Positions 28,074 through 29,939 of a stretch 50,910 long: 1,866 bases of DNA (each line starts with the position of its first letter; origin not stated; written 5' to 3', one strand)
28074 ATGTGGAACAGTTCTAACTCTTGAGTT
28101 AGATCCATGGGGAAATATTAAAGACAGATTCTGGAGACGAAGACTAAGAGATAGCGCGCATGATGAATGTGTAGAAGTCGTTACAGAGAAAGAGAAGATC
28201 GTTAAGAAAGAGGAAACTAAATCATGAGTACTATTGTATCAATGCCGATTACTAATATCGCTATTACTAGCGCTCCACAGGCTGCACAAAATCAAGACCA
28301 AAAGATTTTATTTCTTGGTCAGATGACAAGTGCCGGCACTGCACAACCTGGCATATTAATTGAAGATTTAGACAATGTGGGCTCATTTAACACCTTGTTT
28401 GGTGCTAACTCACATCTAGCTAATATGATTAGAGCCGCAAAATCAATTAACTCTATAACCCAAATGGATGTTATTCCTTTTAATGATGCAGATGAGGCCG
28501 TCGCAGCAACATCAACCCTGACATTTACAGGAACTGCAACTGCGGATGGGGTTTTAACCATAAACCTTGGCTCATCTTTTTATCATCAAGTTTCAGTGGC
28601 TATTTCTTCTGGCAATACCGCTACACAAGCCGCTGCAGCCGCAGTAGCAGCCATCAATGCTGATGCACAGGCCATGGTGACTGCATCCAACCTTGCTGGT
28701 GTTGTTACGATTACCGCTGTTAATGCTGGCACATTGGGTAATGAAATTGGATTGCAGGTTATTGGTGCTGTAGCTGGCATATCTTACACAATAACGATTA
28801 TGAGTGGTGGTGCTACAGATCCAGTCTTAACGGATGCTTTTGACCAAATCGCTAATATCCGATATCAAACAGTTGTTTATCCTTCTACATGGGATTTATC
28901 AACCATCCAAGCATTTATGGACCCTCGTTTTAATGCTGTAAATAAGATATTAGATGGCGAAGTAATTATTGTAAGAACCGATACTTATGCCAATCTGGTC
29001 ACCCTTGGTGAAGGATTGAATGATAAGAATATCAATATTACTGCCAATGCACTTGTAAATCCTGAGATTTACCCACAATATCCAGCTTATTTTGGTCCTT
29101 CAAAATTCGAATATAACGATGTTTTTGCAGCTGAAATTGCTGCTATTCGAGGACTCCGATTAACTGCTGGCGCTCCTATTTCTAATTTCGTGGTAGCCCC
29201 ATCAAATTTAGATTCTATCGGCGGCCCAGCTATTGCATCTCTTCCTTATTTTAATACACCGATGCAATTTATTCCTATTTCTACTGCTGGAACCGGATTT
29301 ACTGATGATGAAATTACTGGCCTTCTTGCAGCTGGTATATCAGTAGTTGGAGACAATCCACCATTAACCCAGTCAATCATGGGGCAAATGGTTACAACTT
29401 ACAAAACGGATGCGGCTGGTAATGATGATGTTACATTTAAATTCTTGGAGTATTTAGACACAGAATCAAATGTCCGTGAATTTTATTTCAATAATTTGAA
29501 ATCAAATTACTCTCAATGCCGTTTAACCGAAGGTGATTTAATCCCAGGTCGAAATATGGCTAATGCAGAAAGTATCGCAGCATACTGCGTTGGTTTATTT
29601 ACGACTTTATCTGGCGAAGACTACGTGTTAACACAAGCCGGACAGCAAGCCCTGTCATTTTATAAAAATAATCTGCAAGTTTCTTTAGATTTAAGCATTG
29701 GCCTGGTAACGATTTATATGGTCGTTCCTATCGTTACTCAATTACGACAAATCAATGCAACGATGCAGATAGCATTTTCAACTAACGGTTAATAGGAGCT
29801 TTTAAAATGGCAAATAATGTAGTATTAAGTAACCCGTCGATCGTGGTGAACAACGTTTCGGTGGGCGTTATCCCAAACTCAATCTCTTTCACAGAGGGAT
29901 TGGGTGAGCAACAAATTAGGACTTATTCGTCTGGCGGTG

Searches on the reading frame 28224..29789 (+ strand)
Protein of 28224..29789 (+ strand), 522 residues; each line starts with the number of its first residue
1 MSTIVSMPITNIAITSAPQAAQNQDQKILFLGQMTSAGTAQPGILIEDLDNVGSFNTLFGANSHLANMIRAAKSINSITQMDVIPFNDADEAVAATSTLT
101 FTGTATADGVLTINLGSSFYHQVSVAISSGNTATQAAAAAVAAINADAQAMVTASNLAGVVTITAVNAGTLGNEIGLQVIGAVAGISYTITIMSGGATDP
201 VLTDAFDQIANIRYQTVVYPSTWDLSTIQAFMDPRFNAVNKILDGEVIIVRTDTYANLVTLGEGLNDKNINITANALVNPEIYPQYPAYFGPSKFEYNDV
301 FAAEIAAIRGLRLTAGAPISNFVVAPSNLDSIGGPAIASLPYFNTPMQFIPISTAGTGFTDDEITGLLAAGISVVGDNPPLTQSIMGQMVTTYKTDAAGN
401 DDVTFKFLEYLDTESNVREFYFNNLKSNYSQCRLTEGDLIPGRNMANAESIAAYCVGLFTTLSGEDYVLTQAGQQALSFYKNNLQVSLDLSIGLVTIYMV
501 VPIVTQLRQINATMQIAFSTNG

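Call 24: search_protein_families(library=phrogs, proteins=[window:28224-29789:+], max_evalue=0.001)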
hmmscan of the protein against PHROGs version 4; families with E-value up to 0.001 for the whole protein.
window:28224-29789:+ (522 aa): 2 families
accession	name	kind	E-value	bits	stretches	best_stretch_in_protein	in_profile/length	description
phrog_165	-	tail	2.3e-60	205.5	2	16-273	25-288/493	tail sheath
phrog_5292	-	tail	2.2e-12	48.2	1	11-118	19-124/129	tail sheath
